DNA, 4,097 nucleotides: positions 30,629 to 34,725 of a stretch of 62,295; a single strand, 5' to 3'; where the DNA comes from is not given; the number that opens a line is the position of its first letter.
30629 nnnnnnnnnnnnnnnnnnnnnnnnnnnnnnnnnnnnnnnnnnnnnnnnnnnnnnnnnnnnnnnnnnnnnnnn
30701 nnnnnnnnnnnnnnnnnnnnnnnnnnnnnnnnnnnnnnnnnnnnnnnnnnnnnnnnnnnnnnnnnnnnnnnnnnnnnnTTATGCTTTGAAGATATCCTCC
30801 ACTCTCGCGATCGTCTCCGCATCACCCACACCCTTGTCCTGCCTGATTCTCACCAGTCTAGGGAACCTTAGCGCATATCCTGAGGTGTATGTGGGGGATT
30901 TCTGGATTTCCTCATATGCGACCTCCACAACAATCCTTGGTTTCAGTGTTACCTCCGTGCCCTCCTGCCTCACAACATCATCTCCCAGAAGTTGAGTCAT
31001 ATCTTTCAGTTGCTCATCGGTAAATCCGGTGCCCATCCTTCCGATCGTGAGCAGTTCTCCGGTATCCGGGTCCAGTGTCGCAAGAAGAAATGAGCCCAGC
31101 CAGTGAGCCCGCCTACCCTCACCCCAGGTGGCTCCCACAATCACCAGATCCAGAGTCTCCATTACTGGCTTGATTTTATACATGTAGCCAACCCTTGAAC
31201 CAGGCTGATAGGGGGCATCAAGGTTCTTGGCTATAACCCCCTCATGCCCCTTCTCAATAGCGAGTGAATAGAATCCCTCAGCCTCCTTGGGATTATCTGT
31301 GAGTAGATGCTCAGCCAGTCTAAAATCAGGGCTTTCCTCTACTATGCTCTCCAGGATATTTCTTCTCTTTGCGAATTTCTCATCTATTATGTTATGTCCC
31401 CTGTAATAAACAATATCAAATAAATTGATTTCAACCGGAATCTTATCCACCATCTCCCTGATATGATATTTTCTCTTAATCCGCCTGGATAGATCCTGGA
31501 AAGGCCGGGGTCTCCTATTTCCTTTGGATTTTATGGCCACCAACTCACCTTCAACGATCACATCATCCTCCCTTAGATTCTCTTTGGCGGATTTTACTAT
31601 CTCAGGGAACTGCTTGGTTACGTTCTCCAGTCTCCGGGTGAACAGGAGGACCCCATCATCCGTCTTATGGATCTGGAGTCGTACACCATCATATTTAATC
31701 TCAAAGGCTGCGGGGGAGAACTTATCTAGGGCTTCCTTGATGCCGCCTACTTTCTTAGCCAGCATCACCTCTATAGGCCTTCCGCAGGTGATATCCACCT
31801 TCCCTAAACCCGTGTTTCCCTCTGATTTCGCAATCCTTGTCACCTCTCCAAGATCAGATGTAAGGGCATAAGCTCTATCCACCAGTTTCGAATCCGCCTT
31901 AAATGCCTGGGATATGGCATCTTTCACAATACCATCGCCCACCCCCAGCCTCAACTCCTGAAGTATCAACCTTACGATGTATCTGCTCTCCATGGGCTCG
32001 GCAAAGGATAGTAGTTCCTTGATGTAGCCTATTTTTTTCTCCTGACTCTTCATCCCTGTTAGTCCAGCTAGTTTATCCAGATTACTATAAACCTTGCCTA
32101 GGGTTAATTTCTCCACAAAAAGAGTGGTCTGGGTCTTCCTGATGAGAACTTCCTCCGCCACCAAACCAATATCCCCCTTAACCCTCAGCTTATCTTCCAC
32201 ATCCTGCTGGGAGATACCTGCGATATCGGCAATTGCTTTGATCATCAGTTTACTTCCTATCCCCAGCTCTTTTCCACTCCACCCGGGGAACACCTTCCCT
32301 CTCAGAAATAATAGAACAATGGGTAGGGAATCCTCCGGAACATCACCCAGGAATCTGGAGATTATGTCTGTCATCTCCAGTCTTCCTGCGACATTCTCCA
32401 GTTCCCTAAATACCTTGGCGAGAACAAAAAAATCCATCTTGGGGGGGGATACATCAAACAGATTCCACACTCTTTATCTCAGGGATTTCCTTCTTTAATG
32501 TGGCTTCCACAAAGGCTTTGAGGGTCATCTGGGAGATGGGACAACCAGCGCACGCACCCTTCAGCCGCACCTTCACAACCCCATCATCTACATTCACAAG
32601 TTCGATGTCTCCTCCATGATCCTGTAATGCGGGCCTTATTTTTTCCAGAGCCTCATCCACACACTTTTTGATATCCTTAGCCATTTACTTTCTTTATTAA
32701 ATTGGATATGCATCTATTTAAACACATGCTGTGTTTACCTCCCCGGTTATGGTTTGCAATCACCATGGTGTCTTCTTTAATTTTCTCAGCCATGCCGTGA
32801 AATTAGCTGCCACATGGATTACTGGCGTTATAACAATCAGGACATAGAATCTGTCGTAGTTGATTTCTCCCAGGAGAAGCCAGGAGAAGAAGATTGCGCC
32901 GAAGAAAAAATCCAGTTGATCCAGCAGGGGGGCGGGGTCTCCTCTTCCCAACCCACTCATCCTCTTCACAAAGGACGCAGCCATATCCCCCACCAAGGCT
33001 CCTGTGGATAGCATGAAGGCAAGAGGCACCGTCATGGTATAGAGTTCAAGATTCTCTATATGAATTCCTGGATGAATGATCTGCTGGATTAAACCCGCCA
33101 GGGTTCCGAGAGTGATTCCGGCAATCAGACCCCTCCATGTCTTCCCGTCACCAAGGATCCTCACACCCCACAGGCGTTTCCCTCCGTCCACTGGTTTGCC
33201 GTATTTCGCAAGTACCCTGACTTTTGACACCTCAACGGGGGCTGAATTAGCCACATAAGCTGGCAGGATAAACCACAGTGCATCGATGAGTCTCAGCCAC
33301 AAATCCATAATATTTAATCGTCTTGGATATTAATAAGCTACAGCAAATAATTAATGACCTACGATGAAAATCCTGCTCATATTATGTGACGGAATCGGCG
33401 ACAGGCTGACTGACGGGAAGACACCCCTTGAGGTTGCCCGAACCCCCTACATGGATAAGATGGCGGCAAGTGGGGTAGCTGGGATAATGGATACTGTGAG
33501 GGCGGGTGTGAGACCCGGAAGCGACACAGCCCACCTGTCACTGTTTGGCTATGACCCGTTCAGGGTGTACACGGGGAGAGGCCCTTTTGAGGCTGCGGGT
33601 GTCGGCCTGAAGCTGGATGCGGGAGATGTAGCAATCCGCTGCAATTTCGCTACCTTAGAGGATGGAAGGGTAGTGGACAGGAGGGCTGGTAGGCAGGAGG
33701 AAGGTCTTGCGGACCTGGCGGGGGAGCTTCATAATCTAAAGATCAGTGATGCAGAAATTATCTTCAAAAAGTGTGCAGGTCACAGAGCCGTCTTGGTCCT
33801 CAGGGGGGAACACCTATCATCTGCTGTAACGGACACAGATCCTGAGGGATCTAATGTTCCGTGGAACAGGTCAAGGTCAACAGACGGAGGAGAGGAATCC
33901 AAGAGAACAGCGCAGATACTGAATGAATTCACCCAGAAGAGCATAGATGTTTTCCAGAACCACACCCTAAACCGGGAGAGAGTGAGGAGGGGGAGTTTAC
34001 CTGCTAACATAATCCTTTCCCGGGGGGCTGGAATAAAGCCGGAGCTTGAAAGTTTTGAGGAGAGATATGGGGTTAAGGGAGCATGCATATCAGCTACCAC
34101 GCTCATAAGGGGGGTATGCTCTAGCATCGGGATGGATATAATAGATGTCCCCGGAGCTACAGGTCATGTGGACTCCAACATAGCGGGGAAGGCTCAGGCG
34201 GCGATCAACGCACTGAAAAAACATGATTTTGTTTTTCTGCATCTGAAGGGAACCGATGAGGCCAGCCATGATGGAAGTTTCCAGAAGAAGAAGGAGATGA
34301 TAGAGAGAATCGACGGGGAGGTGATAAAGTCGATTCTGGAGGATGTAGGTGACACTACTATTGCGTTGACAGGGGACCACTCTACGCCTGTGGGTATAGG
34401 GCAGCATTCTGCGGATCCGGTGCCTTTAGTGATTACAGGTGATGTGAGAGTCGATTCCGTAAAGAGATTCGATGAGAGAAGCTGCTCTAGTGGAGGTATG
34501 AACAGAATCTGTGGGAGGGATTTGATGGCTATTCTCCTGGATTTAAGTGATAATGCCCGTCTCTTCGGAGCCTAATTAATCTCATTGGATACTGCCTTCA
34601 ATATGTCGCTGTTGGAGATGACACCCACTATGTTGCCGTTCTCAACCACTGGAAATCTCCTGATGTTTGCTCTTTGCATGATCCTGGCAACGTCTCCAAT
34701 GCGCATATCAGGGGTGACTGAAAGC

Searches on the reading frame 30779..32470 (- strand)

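Call 85: search_protein_families(library=pfam, proteins=[window:30779-32470:-], max_evalue=0.0001)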
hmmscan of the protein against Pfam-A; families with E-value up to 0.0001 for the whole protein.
window:30779-32470:- (563 aa): 3 families
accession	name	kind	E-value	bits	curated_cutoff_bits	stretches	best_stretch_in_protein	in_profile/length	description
PF01068.26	DNA_ligase_A_M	-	1e-56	192.3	26.2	1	236-434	2-204/204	ATP dependent DNA ligase domain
PF04675.19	DNA_ligase_A_N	-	4.4e-45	154.4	24.6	1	14-186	2-173/174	DNA ligase N terminus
PF04679.21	DNA_ligase_A_C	-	1.2e-18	67.7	27.5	1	454-546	1-94/94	ATP dependent DNA ligase C terminal region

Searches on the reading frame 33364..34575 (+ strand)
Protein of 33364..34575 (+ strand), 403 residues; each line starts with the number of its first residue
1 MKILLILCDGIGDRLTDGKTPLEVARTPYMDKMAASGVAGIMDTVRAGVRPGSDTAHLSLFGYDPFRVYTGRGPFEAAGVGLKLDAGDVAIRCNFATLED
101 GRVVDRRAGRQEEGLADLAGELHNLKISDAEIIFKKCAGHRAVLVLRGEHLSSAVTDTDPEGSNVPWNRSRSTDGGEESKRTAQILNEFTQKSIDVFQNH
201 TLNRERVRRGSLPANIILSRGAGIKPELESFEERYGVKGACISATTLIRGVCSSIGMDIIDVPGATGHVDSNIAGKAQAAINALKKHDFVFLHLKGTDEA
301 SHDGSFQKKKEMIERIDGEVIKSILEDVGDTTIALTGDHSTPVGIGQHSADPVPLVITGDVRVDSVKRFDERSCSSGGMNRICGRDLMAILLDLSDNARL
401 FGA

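Call 85: search_protein_families(library=pfam, proteins=[window:33364-34575:+], max_evalue=0.0001)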
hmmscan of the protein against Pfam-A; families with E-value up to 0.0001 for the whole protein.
window:33364-34575:+ (403 aa): 2 families
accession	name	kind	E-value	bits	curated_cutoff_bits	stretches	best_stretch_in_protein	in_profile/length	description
PF10143.14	PhosphMutase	-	2e-51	174.7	21.5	1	34-203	1-170/170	2,3-bisphosphoglycerate-independent phosphoglycerate mutase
PF01676.23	Metalloenzyme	-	3.8e-50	171.2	24.3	1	1-393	1-251/252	Metalloenzyme superfamily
